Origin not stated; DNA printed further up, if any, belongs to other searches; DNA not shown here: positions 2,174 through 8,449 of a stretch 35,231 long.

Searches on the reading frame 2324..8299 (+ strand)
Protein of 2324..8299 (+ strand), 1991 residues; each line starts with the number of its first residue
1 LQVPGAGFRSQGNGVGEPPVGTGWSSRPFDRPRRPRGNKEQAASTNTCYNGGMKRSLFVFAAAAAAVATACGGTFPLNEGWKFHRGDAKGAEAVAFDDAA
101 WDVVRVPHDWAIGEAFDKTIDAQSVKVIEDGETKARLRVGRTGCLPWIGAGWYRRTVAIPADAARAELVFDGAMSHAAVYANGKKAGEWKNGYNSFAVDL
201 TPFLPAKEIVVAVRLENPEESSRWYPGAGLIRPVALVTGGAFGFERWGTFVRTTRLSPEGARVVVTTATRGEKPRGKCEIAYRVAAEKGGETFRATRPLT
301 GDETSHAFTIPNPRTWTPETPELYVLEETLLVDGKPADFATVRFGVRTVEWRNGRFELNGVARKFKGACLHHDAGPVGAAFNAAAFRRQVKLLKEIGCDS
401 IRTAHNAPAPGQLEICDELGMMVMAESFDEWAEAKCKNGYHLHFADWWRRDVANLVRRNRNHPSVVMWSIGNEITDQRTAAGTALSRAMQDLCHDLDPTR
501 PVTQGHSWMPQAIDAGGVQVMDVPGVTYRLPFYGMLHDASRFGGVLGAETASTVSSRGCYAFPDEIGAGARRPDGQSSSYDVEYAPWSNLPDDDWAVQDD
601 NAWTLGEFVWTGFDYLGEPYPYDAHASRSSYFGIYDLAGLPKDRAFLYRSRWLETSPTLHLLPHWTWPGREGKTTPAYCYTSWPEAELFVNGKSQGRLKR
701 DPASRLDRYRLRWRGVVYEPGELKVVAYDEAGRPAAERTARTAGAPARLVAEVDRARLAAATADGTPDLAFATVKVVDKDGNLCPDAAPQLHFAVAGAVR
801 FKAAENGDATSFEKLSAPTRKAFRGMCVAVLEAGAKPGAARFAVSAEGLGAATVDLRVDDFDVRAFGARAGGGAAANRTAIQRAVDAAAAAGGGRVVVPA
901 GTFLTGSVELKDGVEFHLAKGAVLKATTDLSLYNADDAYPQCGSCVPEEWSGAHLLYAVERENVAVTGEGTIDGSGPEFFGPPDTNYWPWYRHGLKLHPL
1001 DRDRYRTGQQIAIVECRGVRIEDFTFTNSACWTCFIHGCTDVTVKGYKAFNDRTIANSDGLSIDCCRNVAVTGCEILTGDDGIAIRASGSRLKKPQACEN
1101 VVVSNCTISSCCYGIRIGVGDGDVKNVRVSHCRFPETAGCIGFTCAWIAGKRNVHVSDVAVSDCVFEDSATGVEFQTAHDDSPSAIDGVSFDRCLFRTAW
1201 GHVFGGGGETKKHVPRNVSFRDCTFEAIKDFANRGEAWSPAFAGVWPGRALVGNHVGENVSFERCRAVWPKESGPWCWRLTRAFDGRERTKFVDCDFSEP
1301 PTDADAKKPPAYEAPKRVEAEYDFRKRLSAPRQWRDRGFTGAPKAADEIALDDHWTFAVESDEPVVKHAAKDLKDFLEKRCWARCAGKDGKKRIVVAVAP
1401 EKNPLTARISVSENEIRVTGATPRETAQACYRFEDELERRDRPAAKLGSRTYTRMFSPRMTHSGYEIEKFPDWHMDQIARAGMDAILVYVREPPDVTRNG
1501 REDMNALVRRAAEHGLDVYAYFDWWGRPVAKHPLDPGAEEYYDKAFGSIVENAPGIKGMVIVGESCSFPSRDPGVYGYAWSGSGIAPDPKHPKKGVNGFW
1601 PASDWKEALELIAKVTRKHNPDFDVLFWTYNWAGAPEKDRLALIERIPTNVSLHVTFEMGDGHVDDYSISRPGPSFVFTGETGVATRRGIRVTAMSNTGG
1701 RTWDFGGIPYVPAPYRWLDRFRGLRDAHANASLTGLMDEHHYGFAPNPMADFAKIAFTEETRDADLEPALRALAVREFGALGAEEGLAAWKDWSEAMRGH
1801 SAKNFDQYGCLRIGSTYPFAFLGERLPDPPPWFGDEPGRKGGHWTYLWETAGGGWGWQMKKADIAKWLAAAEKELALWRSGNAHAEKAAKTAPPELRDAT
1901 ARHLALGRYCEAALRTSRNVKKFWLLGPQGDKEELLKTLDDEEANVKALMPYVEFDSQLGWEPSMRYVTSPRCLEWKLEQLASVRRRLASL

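Call 8: search_protein_families(library=pfam, proteins=[window:2324-8299:+], max_evalue=0.001)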
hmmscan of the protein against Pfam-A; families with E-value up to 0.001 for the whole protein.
window:2324-8299:+ (1991 aa): 8 families
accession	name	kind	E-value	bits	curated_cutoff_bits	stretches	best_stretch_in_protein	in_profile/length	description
PF18565.7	Glyco_hydro2_C5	-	1.9e-23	82.7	32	1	751-854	3-102/103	Glycoside hydrolase family 2 C-terminal domain 5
PF02836.23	Glyco_hydro_2_C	-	2e-23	83.4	21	1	349-504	1-160/302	Glycosyl hydrolases family 2, TIM barrel domain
PF16355.11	DUF4982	-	1.8e-20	73.1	23.9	1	672-735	1-60/61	Domain of unknown function (DUF4982)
PF00295.23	Glyco_hydro_28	-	7.9e-17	61.8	22.9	1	896-1178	9-252/324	Glycosyl hydrolases family 28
PF02837.24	Glyco_hydro_2_N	-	2.4e-13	50.8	28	1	77-237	4-166/169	Glycosyl hydrolases family 2, sugar binding domain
PF00703.27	Glyco_hydro_2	-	5.8e-10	40.4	23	1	253-347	9-109/109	Glycosyl hydrolases family 2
PF22666.2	Glyco_hydro_2_N2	-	9.1e-07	29.5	27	1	150-219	47-121/167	Glycosyl hydrolase 2 galactose-binding domain-like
PF12708.12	Pect-lyase_RHGA_epim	-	4.3e-06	27.1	27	1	862-1130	3-206/213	Rhamnogalacturonase A/epimerase, pectate lyase-like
